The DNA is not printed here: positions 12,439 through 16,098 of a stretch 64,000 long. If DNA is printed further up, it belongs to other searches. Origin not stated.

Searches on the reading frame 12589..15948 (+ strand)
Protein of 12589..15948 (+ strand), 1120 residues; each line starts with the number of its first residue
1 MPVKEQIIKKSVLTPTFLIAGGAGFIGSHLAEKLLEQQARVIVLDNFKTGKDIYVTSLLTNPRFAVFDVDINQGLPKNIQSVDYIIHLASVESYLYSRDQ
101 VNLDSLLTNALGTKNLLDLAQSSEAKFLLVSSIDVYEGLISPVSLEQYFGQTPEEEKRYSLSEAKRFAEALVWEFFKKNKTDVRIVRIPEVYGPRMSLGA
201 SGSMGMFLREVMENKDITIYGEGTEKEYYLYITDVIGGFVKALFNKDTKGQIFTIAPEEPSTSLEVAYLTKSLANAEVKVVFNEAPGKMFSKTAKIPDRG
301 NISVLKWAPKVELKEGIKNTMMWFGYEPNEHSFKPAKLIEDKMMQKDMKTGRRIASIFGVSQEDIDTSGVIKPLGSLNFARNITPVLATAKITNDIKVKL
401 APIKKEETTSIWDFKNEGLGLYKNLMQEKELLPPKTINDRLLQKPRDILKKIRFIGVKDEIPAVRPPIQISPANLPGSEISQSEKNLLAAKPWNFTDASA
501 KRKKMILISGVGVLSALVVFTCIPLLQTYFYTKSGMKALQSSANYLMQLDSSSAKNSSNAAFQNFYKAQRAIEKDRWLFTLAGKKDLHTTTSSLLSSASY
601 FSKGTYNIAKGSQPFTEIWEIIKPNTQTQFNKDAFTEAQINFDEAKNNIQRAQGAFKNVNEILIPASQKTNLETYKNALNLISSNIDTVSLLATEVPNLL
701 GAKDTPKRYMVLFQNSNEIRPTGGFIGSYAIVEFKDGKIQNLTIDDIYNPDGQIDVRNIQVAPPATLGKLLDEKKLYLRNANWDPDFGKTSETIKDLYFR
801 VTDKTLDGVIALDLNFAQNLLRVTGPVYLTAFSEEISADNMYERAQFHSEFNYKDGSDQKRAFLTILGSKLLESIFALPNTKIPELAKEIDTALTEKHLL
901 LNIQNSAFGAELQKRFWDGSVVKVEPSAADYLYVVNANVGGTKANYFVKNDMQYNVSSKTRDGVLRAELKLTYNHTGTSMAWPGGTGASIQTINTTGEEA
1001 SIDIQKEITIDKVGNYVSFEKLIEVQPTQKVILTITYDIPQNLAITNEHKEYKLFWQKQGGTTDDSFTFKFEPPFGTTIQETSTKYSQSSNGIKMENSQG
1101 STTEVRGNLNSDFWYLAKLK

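Call 99: search_protein_families(library=pfam, proteins=[window:12589-15948:+], max_evalue=0.001)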
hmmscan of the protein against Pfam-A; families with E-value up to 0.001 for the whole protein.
window:12589-15948:+ (1120 aa): 8 families
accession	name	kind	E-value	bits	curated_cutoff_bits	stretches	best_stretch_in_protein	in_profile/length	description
PF01370.27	Epimerase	-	2.2e-32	112.8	20.9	1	18-256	2-240/240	NAD dependent epimerase/dehydratase family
PF13196.11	DUF4012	-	1.1e-28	101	28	1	705-843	2-137/144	Protein of unknown function (DUF4012)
PF16363.11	GDP_Man_Dehyd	-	7.8e-20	72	27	1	18-319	1-331/332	GDP-mannose 4,6 dehydratase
PF07993.18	NAD_binding_4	-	3.3e-11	43.3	20.1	1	79-200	86-215/258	Male sterility protein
PF01073.25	3Beta_HSD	-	6.2e-11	42.3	22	1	18-235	1-221/280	3-beta hydroxysteroid dehydrogenase/isomerase family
PF02719.21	Polysacc_synt_2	-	1e-07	31.9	20.2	1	18-267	2-240/293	Polysaccharide biosynthesis protein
PF04321.23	RmlD_sub_bind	-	0.00048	19.7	27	1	18-194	4-154/287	RmlD substrate binding domain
PF13460.12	NAD_binding_10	-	0.00085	19.7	27.2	0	21-172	1-131/184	NAD(P)H-binding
